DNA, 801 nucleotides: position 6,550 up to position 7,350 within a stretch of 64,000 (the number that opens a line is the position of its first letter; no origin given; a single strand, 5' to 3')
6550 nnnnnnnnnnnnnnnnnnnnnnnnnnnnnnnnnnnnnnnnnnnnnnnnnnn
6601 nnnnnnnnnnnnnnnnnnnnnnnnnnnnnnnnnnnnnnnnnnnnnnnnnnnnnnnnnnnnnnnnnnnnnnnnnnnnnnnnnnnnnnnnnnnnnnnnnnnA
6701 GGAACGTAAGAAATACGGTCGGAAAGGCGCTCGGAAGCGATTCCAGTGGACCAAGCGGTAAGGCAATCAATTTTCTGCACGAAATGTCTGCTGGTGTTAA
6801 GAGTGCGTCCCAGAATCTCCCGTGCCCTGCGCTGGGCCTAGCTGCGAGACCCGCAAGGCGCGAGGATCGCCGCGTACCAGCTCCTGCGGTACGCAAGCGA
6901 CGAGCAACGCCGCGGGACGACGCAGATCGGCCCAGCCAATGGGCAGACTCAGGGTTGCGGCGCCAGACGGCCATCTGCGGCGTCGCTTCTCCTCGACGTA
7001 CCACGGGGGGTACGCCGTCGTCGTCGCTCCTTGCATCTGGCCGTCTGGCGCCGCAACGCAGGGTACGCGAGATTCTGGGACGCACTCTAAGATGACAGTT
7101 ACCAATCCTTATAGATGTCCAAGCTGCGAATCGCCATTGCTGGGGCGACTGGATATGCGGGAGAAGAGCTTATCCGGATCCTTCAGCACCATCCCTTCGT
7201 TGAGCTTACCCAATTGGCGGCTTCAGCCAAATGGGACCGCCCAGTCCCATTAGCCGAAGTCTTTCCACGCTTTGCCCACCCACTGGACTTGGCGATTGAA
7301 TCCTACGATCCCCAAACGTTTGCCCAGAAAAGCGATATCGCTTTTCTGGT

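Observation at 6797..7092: Family of ~300-bp structured elements (A: 6797-7092 upstream of argC; B: 55492-55804 upstream of rng) with compensatory changes in a 19-bp stem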

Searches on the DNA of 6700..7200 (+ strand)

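Call 8: search_rna_families(source=window, start=6700, end=7200, threshold=evalue, max_evalue=10)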
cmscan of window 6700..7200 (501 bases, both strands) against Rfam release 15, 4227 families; matches with E-value up to 10: 4.
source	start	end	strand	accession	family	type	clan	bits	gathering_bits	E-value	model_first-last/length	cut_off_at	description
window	6954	7057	+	RF00799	mir-354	Gene; miRNA;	-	27.1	50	0.00072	21-99/109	no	mir-354 microRNA precursor family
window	6947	7064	+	RF03296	MIR8788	Gene; miRNA;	-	18.5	124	1.8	1-138/138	no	MIR8788 microRNA precursor family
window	6854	6912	-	RF03407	MIR531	Gene; miRNA;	-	18.1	70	1.4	1-69/69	no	MIR531 microRNA precursor family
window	7023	7114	-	RF00660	mir-214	Gene; miRNA;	-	12.7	66.7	5.7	1-101/101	no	mir-214 microRNA precursor family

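Call 38: search_rna_families(sources=[L008, L013, L015, L016, L021, L024, L027, L033, L036, L042, L052, L059, L060, L061, L081, L090, L115, L118], threshold=gathering)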
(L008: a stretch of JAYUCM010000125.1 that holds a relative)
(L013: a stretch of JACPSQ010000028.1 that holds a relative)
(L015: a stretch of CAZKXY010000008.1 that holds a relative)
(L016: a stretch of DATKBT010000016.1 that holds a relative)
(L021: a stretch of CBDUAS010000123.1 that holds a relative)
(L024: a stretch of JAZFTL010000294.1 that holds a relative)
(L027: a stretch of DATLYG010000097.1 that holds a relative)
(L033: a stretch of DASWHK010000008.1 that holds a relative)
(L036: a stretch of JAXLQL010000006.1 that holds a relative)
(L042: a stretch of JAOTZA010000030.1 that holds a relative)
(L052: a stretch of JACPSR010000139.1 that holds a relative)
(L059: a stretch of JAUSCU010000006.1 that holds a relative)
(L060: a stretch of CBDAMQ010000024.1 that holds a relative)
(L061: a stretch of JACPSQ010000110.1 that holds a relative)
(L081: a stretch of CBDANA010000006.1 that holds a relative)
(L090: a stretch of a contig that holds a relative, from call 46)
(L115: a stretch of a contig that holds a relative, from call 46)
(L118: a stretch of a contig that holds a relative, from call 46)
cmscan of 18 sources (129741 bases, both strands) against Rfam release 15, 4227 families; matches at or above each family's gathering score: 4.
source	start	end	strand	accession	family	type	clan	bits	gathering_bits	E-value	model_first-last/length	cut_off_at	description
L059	1503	1674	-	RF00174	Cobalamin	Cis-reg; riboswitch;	CL00101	78.7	31.5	2.1e-17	1-189/189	no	Cobalamin riboswitch aptamer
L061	1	72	+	RF00005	tRNA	Gene; tRNA;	CL00001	72.5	29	1.3e-13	1-71/71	no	tRNA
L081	1731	1802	-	RF00005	tRNA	Gene; tRNA;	CL00001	69.2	29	1.1e-12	1-71/71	no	tRNA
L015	4781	4854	+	RF00005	tRNA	Gene; tRNA;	CL00001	67.1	29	4.1e-12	1-71/71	no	tRNA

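Call 44: build_rna_model(alignment_id=A4, structure=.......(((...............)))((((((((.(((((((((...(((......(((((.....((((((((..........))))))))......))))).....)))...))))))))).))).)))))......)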
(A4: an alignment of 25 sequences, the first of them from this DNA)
Model R1 built from alignment A4 (25 sequences, 141 columns); structure: as given.
model positions 123; base pairs 36; branch points 1; effective number of sequences 1.61; information 0.59 bits per position. Calibrated on 0.2 Mb of random sequence (short: E-values are rough).
structure used (alignment columns):
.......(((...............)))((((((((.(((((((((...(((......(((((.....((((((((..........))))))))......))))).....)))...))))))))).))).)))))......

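Call 45: search_with_rna_model(model_id=R1, source=window, max_evalue=10, show_alignments=4)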
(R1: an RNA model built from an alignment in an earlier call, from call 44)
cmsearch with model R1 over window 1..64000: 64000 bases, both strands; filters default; matches with E-value up to 10: 6.
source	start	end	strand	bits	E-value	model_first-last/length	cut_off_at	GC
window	6925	7062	+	109.6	9.1e-21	1-123/123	no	0.7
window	55652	55774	+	104.3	1.2e-19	1-123/123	no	0.59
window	6949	7075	-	47.1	9.2e-08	1-123/123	no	0.69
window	55661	55779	-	29.8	0.00035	1-123/123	no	0.55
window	6836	6933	-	20.9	0.026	1-123/123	no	0.71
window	16834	16958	-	18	0.1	1-123/123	no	0.63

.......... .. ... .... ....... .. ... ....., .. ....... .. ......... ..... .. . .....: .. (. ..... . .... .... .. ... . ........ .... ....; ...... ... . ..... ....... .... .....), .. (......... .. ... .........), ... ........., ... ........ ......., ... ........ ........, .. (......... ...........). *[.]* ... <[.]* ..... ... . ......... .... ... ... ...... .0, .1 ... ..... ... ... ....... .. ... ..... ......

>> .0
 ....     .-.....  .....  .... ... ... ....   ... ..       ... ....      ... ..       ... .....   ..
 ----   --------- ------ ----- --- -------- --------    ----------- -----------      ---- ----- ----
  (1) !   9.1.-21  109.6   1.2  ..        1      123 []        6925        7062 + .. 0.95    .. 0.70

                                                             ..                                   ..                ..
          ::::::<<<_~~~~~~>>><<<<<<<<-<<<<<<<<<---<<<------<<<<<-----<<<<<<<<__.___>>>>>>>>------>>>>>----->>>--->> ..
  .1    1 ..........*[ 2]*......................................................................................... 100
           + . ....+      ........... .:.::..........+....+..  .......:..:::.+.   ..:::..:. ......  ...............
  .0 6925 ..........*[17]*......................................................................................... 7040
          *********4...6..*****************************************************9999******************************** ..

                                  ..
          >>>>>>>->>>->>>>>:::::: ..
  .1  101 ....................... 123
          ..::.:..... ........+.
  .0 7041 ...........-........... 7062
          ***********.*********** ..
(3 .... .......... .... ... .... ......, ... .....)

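Call 46: search_with_rna_model(model_id=R1, sources=[window, L008, L013, L015, L016, L021, L023, L024, L027, L029, L031, L033, L036, L042, L047, L048, L049, L052, L053, L055, L056, L059, L060, L061, L064, L065, L066, L068, L069, L071, L073, L075, L076, L081, L083, L084, L085, L086, L089, L090, L095, L104, L105, L107, L108, L113, L115, L118, L119, L121, L009, L010, L011, L012, L014, L018, L019, L020, L025, L026, L034, L035, L037, L038, L039, L040, L041, L043, L044, L046, L051, L054, L057, L058, L062, L063, L067, L070, L072, L077, L078, L079, L080, L087, L088, L091, L092, L093, L094, L096, L097, L098, L099, L100, L101, L103, L106, L109, L110, L111], max_evalue=0.001, make_alignment=true)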
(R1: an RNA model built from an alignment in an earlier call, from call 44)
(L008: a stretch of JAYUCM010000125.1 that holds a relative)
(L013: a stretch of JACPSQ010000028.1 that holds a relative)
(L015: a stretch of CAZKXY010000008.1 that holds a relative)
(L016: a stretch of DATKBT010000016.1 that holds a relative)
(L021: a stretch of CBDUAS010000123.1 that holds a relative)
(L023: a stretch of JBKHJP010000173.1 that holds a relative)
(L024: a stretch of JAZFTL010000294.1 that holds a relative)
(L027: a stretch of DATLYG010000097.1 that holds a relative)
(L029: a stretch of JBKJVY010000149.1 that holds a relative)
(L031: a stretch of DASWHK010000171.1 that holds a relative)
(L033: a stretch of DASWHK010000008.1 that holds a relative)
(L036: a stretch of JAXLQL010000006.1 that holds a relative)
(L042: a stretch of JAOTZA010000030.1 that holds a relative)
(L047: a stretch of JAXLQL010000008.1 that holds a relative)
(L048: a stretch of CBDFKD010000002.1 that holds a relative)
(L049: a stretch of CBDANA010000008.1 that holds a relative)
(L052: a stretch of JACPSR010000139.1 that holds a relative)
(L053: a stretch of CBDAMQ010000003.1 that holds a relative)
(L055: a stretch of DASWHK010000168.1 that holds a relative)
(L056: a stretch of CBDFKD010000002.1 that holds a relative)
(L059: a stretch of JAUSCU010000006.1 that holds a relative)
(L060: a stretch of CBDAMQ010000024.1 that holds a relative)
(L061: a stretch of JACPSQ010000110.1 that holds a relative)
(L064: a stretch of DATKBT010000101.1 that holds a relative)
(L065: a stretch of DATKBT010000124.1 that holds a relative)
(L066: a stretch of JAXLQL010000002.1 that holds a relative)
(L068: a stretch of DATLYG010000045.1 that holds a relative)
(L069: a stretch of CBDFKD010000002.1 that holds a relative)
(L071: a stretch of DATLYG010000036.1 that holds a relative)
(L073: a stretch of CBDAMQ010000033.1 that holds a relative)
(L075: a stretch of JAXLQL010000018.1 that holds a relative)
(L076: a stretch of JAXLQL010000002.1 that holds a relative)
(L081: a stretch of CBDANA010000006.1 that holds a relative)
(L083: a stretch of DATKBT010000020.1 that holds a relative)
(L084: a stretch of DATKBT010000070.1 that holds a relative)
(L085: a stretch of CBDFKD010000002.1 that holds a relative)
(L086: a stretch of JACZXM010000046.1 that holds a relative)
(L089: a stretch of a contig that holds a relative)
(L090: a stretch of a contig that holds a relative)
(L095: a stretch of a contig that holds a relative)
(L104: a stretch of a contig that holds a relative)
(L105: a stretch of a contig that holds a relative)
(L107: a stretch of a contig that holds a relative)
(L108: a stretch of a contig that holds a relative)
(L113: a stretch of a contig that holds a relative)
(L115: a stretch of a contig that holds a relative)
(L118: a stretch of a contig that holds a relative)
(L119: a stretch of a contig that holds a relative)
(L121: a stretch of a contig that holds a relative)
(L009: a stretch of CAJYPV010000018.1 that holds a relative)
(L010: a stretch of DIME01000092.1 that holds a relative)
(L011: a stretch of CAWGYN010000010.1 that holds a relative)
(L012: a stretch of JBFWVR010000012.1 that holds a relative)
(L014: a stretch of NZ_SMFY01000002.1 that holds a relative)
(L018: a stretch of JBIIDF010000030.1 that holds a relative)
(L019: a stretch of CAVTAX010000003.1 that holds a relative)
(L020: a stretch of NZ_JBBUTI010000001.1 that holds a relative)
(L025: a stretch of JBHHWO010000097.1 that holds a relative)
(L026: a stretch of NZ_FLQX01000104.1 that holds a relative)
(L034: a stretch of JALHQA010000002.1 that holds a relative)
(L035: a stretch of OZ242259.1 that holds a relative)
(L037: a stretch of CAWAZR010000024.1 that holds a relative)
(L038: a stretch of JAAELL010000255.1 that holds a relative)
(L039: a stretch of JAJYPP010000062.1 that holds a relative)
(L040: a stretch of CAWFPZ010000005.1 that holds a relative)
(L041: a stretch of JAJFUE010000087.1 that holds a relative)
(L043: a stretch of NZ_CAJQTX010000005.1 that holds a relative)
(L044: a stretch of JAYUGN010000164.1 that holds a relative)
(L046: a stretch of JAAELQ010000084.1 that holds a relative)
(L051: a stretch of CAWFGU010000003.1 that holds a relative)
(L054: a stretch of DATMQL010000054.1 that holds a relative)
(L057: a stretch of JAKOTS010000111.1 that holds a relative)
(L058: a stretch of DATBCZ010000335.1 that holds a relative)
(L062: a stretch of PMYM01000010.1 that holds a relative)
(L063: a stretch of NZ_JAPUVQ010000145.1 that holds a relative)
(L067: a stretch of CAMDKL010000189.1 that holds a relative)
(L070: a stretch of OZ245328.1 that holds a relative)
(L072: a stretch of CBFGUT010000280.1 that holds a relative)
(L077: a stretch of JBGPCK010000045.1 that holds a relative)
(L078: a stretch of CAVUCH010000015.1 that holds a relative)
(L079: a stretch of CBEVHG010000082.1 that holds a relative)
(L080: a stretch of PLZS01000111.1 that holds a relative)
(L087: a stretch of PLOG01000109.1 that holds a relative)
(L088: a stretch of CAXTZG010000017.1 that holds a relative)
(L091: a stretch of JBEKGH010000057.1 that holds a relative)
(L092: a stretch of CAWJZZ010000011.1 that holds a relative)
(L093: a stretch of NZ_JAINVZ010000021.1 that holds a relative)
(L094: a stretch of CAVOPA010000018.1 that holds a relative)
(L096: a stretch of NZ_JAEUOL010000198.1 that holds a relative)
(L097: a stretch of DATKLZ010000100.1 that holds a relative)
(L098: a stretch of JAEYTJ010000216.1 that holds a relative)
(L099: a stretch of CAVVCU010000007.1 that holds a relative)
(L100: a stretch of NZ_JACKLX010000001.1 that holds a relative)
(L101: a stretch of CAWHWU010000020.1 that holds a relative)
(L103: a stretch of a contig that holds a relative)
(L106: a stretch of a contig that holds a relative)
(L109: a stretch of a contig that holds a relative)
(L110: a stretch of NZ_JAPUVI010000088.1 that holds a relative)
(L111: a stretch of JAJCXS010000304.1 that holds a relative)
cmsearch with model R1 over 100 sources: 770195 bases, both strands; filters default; matches with E-value up to 0.001: 96.
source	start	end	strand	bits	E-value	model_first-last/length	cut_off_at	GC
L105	1755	1876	-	126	4.3e-23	1-123/123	no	0.65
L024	1527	1648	+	124.3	9.5e-23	1-123/123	no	0.67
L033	5292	5413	+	122.2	2.6e-22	1-123/123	no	0.63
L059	4409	4532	-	121.9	3.1e-22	1-123/123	no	0.69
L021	5340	5462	-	121.8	3.1e-22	1-123/123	no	0.66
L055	123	244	-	121.8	3.3e-22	1-123/123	no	0.63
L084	3053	3174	+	120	7.5e-22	1-123/123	no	0.69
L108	4934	5053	+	119.9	8.1e-22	1-123/123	no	0.72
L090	4234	4356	-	119.1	1.2e-21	1-123/123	no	0.72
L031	2824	2945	-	118.2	1.8e-21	1-123/123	no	0.6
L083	213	334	+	118.2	1.8e-21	1-123/123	no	0.71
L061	2014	2138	-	116.7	3.6e-21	1-123/123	no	0.7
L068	4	123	+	116.7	3.7e-21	1-123/123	no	0.73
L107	2625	2746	+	116.7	3.7e-21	1-123/123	no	0.72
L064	4092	4213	+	116.7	3.8e-21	1-123/123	no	0.71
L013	5715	5842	-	115.8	5.8e-21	1-123/123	no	0.68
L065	5287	5408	-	115.5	6.6e-21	1-123/123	no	0.7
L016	3668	3789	-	115.1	7.8e-21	1-123/123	no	0.71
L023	548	668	+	115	8.5e-21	1-123/123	no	0.74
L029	5536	5658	+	114.6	1e-20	1-123/123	no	0.75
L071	3872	3991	-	113.7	1.5e-20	1-123/123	no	0.73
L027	1818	1937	+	113.5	1.7e-20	1-123/123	no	0.73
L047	3311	3431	-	112.9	2.3e-20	1-123/123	no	0.72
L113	6298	6418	+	112.9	2.3e-20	1-123/123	no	0.72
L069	4078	4199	-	112.5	2.8e-20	1-123/123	no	0.67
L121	1160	1280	+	111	5.7e-20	1-123/123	no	0.71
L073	6407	6528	+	110.9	6e-20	1-123/123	no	0.66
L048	2699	2820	-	110.8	6.2e-20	1-123/123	no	0.66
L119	1299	1421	+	110.7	6.4e-20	1-123/123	no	0.67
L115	1184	1306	-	110.1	8.8e-20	1-123/123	no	0.64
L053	1030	1151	-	109.9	9.8e-20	1-123/123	no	0.67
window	6925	7062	+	109.6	1.1e-19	1-123/123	no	0.7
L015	3650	3789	+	108.3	2.1e-19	1-123/123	no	0.69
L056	1263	1384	-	108.1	2.2e-19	1-123/123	no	0.68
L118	7172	7298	-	108.1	2.3e-19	1-123/123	no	0.69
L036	685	810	+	107.9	2.5e-19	1-123/123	no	0.68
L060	1980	2101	-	107.7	2.8e-19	1-123/123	no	0.67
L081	1933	2057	-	107.2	3.4e-19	1-123/123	no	0.76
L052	485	620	-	106.3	5.4e-19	1-123/123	no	0.74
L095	6213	6334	-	105.1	9.4e-19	1-123/123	no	0.73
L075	4646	4763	-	104.4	1.3e-18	1-123/123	no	0.69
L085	3584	3705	+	103.1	2.5e-18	1-123/123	no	0.66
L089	1387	1509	+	101.9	4.4e-18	1-123/123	no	0.78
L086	111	231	+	101.2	6.2e-18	1-123/123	no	0.68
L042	6576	6696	-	100.9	7.3e-18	1-123/123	no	0.72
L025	7067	7187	+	100.4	8.9e-18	1-123/123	no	0.71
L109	5747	5869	-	97.3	4e-17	1-123/123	no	0.7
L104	855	975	-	96.6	5.6e-17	1-123/123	no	0.69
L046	2354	2476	+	95.1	1.1e-16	1-123/123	no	0.7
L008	98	218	-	85.7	1e-14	1-123/123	no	0.74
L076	2699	2830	-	75.7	1.2e-12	1-123/123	no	0.69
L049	7034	7116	+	74.9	1.8e-12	1-123/123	no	0.78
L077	5810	5899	+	72.5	5.7e-12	1-90/123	3'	0.72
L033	5191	5312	-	72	7.1e-12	1-123/123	no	0.72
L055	224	345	+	70.4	1.6e-11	1-123/123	no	0.72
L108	4837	4954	-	65.8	1.4e-10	1-123/123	no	0.68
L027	1721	1838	-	62.3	7.5e-10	1-123/123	no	0.66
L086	11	131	-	61.5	1.1e-09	1-123/123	no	0.72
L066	4473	4604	-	57.3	8.3e-09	1-123/123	no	0.68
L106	3041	3163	-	56.8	1.1e-08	1-123/123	no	0.72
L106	3143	3222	+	54.3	3.6e-08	1-79/123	3'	0.69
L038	382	503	-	53.4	5.3e-08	1-123/123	no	0.7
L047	3411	3531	+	53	6.6e-08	1-123/123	no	0.67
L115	1286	1408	+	50.2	2.4e-07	1-123/123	no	0.72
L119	1197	1319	-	50.2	2.5e-07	1-123/123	no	0.7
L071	3971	4088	+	50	2.8e-07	1-123/123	no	0.65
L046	2253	2374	-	49.8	3e-07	1-123/123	no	0.71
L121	1060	1180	-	49.6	3.3e-07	1-123/123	no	0.67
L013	5822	5948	+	49.4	3.7e-07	1-123/123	no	0.69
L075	4743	4863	+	47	1.1e-06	1-123/123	no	0.71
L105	1729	1867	+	45.9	2e-06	1-123/123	no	0.63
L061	2118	2242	+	44.9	3.2e-06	1-123/123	no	0.72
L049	6932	7054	-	44.4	4e-06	1-123/123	no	0.74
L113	6198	6318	-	44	4.9e-06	1-123/123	no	0.67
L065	1995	2112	+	41.1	1.9e-05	1-123/123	no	0.62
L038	483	549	+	40.2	3e-05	1-67/123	3'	0.69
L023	448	559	-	40.2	3e-05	1-123/123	no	0.7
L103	3190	3310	-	40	3.3e-05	1-123/123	no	0.71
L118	7278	7403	+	39.5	4.3e-05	1-123/123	no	0.69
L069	4179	4300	+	39.1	5.1e-05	1-123/123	no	0.65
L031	2798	2936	+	38.7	6.2e-05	1-123/123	no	0.6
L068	13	130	-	37.5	0.00011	1-123/123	no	0.69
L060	2081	2203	+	36.7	0.00016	1-123/123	no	0.66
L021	5314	5453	+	36.6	0.00017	1-123/123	no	0.63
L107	2534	2625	-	36.2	0.0002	20-113/123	no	0.6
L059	4512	4637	+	36.1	0.00021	1-123/123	no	0.58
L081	1920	2048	+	35.8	0.00024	1-123/123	no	0.72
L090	4229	4347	+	34.6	0.00043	1-123/123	no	0.7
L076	2810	2931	+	34.2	0.00053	1-123/123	no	0.7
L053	1025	1142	+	33.5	0.00074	1-123/123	no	0.67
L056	1258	1375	+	33.4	0.00077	1-123/123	no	0.69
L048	2694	2811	+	33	0.00093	1-123/123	no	0.66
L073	6306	6427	-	33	0.00095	1-123/123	no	0.64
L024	1536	1650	-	33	0.00096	1-123/123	no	0.67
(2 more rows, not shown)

Alignment A5: 96 matches aligned to the model, 193 columns, each read 5' to 3' on its own strand. Consensus structure (alignment columns), stored with it:
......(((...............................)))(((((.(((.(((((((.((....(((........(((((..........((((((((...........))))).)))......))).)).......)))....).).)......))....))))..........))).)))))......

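Call 57: search_with_rna_model(model_id=R1, sources=[L122, L123, L124, L125, L126, L127, L128, L129, L130, L131, L132, L133, L134, L135, L136, L137, L138, L139, L140, L141, L142, L143, L144, L145, L146, L147, L148, L149, L150, L151, L152, L153, L154, L155, L156, L157, L158, L159, L160, L161, L162, L163, L164, L165, L166, L167, L168, L169, L170, L171, L172, L173, L174, L175, L176, L177, L178, L179, L180, L181, L182, L183], max_evalue=1e-8)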
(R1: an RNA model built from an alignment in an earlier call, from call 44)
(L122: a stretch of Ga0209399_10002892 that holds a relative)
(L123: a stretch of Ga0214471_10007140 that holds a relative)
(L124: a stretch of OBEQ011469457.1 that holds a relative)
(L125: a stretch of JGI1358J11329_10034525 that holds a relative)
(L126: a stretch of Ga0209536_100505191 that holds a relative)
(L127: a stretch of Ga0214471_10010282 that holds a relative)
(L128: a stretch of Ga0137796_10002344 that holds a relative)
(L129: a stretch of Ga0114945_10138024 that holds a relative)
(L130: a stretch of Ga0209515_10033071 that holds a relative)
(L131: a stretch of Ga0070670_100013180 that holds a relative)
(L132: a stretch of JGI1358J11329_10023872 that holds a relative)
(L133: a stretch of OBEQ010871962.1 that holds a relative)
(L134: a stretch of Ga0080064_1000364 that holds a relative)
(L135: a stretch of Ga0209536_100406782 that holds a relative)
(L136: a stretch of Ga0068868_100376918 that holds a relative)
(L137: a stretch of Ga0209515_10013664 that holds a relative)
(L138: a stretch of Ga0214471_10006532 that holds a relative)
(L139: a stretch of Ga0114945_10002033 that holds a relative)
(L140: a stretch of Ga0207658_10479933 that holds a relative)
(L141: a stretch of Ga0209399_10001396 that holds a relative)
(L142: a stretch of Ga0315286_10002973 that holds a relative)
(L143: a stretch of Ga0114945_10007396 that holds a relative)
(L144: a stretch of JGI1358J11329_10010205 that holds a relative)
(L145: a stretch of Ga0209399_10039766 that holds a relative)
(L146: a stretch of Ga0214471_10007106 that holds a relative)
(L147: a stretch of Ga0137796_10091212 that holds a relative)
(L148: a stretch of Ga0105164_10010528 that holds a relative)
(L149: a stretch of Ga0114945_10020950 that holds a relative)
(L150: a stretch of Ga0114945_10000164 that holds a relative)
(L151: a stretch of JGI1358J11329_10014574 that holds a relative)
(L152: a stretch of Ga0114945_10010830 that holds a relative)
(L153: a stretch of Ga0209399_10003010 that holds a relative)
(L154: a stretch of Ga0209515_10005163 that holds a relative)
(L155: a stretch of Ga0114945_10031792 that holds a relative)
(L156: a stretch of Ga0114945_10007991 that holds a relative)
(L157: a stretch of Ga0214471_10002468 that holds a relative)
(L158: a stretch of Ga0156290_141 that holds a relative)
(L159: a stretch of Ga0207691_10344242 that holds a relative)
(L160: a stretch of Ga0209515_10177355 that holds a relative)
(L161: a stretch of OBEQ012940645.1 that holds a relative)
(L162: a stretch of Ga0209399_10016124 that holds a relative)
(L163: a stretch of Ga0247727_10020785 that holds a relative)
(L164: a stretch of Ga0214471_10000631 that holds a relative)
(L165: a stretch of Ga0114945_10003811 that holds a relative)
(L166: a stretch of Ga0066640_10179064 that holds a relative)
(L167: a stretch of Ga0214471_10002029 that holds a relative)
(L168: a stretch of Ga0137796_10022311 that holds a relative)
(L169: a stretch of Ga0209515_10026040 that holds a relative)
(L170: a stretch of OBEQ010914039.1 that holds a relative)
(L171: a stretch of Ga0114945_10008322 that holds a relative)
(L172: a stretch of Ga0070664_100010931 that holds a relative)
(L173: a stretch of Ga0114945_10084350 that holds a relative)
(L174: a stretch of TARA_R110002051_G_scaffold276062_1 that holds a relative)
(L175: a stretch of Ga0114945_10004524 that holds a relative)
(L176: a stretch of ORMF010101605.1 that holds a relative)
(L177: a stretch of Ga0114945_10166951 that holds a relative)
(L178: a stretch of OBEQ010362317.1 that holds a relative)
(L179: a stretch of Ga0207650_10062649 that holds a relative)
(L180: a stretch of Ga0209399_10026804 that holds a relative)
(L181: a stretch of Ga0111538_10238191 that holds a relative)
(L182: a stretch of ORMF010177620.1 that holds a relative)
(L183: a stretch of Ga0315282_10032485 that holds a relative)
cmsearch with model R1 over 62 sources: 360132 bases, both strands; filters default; matches with E-value up to 1e-8: 56.
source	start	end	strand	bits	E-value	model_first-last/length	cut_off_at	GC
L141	2892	3016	+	121.5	1.7e-22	1-123/123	no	0.68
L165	2126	2250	-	121.5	1.7e-22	1-123/123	no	0.68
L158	4048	4175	+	119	5.8e-22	1-123/123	no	0.67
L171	39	164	+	118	9.4e-22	1-123/123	no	0.71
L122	2010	2137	-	116.1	2.3e-21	1-123/123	no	0.7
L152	4664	4789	-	115.9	2.6e-21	1-123/123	no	0.72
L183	4549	4670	-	115.3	3.3e-21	1-123/123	no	0.64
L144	1271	1391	-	113.6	7.7e-21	1-123/123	no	0.7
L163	5336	5458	+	112.4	1.3e-20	1-123/123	no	0.72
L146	8288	8413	-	110.8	2.9e-20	1-123/123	no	0.69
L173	1345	1472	-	110.6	3.1e-20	1-123/123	no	0.7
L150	12021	12160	-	108.3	9.6e-20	1-123/123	no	0.69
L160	1174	1296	-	108.3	9.8e-20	1-123/123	no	0.72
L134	3215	3336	+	106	2.9e-19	1-123/123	no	0.7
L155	134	259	+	105.6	3.5e-19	1-123/123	no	0.69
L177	1005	1146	-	105.3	4.1e-19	1-123/123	no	0.68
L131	6482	6606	+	104.6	5.6e-19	1-123/123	no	0.72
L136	9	133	+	103.4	9.9e-19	1-123/123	no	0.73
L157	4022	4155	-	103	1.2e-18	1-123/123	no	0.69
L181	1139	1263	-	103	1.2e-18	1-123/123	no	0.7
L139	600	736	-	102.9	1.3e-18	1-123/123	no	0.7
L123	7249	7368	+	102.8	1.3e-18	1-123/123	no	0.73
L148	3533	3659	+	102.8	1.4e-18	1-123/123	no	0.76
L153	5433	5556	+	102.6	1.5e-18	1-123/123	no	0.73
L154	3403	3529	-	102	2e-18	1-123/123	no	0.7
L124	78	214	+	100.7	3.7e-18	1-123/123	no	0.69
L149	2866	3002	-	100.5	4e-18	1-123/123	no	0.72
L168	1172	1308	-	100.5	4e-18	1-123/123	no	0.72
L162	2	127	+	100.4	4.2e-18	1-123/123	no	0.7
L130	355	478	-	100.1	4.8e-18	1-123/123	no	0.71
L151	3338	3461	+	100.1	4.8e-18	1-123/123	no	0.71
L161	567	690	+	100.1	4.8e-18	1-123/123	no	0.71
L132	2174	2300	-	99.8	5.5e-18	1-123/123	no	0.72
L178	5981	6107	+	99.8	5.5e-18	1-123/123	no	0.72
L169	12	148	+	99.2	7.3e-18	1-123/123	no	0.72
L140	160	284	+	99.2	7.4e-18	1-123/123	no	0.72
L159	1077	1201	-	99.2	7.4e-18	1-123/123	no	0.72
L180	181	314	+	98.8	9e-18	1-123/123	no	0.75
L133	1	145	-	98.6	9.8e-18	1-123/123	no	0.68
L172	6921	7045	-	98.1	1.3e-17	1-123/123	no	0.74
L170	11234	11353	-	98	1.3e-17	1-123/123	no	0.72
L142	7564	7688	+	94.8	6.1e-17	1-123/123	no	0.77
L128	3429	3549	-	94.1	8.6e-17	1-123/123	no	0.74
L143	106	242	+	90.9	4.1e-16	1-123/123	no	0.71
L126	651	764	+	76.8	3.5e-13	1-123/123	no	0.66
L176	1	94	+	75.5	6.2e-13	31-123/123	5'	0.69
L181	1243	1362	+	71.3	4.8e-12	1-123/123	no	0.71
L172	7025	7144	+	70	8.8e-12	1-123/123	no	0.71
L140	61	180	-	66.5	4.7e-11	1-123/123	no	0.72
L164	10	202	-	64.1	1.5e-10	1-123/123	no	0.66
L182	8259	8357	-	61.1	6.3e-10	28-123/123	5'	0.64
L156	1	99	+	60.6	7.9e-10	29-123/123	5'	0.73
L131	6383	6502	-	58.2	2.5e-09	1-123/123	no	0.72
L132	2280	2405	+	56.8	5e-09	1-123/123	no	0.65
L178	5876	6001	-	56.8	5e-09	1-123/123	no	0.65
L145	1876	1951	-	56.1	7e-09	51-123/123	5'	0.67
